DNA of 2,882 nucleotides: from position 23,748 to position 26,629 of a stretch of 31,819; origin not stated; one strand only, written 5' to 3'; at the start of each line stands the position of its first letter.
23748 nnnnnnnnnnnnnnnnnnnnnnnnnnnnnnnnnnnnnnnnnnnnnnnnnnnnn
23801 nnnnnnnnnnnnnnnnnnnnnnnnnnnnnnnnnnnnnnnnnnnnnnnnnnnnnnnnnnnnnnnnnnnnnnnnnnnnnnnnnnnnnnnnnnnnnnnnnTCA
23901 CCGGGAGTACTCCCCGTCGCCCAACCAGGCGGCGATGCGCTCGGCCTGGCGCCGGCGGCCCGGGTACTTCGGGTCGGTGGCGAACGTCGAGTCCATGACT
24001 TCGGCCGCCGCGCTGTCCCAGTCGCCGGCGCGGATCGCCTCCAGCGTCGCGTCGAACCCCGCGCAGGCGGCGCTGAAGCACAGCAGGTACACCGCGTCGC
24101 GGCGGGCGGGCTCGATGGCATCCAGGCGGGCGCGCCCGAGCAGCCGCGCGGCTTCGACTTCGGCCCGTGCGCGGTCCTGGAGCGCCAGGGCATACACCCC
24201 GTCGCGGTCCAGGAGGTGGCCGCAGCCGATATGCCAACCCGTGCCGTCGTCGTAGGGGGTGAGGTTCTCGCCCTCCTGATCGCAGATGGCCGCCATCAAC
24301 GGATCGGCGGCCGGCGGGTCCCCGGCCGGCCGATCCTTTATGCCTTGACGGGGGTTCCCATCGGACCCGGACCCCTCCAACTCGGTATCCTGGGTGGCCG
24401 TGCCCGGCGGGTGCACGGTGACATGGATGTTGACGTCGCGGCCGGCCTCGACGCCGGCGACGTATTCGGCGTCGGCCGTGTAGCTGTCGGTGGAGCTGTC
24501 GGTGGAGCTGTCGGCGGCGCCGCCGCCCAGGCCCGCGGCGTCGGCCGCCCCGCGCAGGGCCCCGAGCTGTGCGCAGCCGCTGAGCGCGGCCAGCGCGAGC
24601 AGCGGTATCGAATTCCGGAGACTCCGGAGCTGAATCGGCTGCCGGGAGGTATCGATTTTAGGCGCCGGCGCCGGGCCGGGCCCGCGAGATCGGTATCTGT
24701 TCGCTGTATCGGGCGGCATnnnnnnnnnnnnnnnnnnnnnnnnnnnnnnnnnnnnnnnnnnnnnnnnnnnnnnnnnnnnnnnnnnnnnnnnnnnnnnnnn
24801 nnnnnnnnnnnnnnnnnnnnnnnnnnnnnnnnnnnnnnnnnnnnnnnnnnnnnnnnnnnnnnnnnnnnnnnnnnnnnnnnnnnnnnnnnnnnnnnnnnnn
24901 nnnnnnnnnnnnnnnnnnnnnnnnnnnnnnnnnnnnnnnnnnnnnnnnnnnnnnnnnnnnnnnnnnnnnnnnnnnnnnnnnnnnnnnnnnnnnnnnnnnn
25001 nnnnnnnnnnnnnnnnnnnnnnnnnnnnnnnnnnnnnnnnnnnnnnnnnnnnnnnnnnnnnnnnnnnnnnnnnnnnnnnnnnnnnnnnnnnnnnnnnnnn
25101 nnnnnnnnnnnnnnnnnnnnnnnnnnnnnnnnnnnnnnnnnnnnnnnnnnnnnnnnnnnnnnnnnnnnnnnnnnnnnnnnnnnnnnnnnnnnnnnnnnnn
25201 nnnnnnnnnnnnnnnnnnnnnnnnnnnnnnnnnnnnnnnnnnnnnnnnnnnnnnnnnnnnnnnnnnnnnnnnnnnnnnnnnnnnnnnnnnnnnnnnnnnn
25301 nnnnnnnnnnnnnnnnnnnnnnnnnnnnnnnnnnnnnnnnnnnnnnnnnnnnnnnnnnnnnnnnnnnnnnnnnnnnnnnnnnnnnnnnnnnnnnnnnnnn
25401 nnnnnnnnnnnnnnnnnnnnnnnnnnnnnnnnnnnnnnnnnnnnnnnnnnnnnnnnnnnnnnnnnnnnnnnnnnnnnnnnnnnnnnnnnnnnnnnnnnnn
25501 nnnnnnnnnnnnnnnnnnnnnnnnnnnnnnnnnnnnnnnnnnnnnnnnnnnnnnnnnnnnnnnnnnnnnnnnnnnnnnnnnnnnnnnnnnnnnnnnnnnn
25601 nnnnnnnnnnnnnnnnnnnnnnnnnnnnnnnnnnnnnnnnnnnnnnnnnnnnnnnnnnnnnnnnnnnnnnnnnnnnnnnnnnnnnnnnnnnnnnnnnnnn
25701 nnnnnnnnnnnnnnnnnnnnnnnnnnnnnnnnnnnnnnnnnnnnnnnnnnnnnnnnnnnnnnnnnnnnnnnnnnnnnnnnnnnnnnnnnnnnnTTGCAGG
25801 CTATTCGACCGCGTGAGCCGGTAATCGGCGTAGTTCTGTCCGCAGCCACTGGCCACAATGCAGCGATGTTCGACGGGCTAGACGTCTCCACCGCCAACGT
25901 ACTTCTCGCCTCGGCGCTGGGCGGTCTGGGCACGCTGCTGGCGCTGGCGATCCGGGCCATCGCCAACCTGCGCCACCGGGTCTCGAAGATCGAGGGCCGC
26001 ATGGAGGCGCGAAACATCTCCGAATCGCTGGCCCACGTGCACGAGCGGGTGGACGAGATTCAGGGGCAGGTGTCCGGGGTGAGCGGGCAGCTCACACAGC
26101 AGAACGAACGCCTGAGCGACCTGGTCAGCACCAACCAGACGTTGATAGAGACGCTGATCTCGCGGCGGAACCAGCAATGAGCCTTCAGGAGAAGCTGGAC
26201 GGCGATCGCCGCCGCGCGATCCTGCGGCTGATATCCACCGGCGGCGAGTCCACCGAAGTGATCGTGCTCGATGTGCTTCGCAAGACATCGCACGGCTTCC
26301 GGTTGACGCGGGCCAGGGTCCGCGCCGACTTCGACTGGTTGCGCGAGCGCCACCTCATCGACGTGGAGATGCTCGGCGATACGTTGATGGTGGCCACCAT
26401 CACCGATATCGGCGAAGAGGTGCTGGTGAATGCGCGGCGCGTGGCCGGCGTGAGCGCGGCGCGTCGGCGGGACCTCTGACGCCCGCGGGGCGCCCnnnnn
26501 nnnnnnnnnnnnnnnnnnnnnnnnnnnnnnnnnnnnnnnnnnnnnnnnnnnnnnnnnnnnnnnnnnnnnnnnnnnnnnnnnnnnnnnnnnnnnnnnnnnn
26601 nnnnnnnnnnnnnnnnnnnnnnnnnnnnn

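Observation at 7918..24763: Ungapped 160-bp direct repeat 16,686 bp apart upstream of two late gene blocks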

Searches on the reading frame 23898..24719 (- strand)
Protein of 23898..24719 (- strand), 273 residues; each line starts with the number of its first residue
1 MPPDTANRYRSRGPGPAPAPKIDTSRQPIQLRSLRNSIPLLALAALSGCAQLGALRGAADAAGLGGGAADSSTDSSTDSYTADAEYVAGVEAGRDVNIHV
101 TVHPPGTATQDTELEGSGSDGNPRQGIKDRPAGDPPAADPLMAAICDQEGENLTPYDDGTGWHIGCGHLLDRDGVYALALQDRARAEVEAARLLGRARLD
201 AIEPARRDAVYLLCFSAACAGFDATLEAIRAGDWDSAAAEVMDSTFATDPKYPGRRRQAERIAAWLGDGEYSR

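Call 11: search_protein_families(library=phrogs, proteins=[window:23898-24719:-], max_evalue=0.001)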
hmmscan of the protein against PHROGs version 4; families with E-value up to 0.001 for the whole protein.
window:23898-24719:- (273 aa): 1 family
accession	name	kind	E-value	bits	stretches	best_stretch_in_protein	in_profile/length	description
phrog_7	-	lysis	2.3e-05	23.7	1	142-261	559-692/873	endolysin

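Call 12: search_protein_families(library=pfam, proteins=[window:23898-24719:-], max_evalue=0.001)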
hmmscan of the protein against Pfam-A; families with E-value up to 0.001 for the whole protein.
window:23898-24719:- (273 aa): 0 families

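Call 80: find_homologous_proteins(query=window:23898-24719:-, max_evalue=0.00001)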
Query window:23898-24719:- (273 aa): 3 proteins with E <= 0.00001 among 8000 candidates. Only proteins of 150 to 478 residues were searched: fused or split forms outside these lengths cannot appear, so this answer is no evidence that the protein stands alone or is whole; find_related_loci, which searches DNA, has no such limit.
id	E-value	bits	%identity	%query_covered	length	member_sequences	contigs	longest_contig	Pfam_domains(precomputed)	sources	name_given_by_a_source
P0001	3.5e-175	599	100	100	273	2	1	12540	-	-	-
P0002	8.0e-55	204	69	51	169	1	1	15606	-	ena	-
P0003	5.1e-49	185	48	84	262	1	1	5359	-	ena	-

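Call 82: find_encoding_contigs(protein=P0002, flank=8000, max_places=3)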
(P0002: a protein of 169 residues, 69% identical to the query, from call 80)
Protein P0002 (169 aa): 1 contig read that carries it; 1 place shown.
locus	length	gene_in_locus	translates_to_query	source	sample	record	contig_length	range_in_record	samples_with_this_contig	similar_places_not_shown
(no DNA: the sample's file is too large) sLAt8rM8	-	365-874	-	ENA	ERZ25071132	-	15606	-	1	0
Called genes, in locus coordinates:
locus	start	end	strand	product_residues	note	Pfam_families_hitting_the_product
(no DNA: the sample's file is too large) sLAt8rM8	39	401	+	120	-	-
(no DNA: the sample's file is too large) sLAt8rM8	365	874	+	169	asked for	-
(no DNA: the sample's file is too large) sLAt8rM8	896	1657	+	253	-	-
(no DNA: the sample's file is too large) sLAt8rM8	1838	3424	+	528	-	-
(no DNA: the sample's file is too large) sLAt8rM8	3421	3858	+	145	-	-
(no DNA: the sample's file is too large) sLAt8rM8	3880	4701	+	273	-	-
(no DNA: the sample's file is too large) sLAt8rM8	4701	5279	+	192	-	-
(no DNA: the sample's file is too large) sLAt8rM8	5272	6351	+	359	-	-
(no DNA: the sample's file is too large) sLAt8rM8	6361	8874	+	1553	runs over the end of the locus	PF18823:InPase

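Call 83: find_encoding_contigs(protein=P0003, flank=8000, max_places=3)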
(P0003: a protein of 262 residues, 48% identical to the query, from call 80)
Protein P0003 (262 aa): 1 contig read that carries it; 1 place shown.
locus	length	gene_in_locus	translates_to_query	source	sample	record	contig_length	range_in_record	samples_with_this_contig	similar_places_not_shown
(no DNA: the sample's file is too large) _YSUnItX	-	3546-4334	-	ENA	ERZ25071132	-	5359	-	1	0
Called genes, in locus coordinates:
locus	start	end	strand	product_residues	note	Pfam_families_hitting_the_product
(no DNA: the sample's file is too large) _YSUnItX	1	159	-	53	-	?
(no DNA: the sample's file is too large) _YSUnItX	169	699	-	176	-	-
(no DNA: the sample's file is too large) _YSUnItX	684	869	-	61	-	-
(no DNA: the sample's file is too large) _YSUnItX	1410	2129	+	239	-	-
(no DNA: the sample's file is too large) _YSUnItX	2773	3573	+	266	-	-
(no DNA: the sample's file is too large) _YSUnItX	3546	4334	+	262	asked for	-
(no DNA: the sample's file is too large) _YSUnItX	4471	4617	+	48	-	-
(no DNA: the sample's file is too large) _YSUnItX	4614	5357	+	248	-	?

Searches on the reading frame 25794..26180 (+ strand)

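Call 13: search_protein_families(library=phrogs, proteins=[window:25794-26180:+], max_evalue=0.001)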
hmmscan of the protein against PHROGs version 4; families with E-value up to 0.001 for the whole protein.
window:25794-26180:+ (128 aa): 1 family
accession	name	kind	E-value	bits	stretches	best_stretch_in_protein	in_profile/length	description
phrog_736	-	unknown function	0.00015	22.8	1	37-119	18-103/112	-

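Call 85: search_protein_families(library=pfam, proteins=[window:25794-26180:+], max_evalue=0.01)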
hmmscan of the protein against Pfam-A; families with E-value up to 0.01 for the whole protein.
window:25794-26180:+ (128 aa): 2 families
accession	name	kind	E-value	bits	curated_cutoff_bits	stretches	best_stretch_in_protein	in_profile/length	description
PF04849.18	HAP1_N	-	0.0042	16.8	33.9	0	71-128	216-273/307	HAP1 N-terminal conserved region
PF08614.16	ATG16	-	0.006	17.2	33.7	1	47-127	116-194/200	Autophagy protein 16 (ATG16)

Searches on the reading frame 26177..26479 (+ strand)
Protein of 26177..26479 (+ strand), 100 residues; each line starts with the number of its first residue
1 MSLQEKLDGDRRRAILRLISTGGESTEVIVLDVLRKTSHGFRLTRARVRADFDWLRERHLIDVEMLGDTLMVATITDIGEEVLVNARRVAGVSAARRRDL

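Call 13: search_protein_families(library=phrogs, proteins=[window:26177-26479:+], max_evalue=0.001)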
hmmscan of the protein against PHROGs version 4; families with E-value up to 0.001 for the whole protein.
window:26177-26479:+ (100 aa): 1 family
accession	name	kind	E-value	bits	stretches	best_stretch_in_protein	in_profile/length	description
phrog_436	-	unknown function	3.9e-14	53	1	1-98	9-106/125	-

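Call 85: search_protein_families(library=pfam, proteins=[window:26177-26479:+], max_evalue=0.01)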
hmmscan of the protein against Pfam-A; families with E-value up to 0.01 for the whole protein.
window:26177-26479:+ (100 aa): 0 families
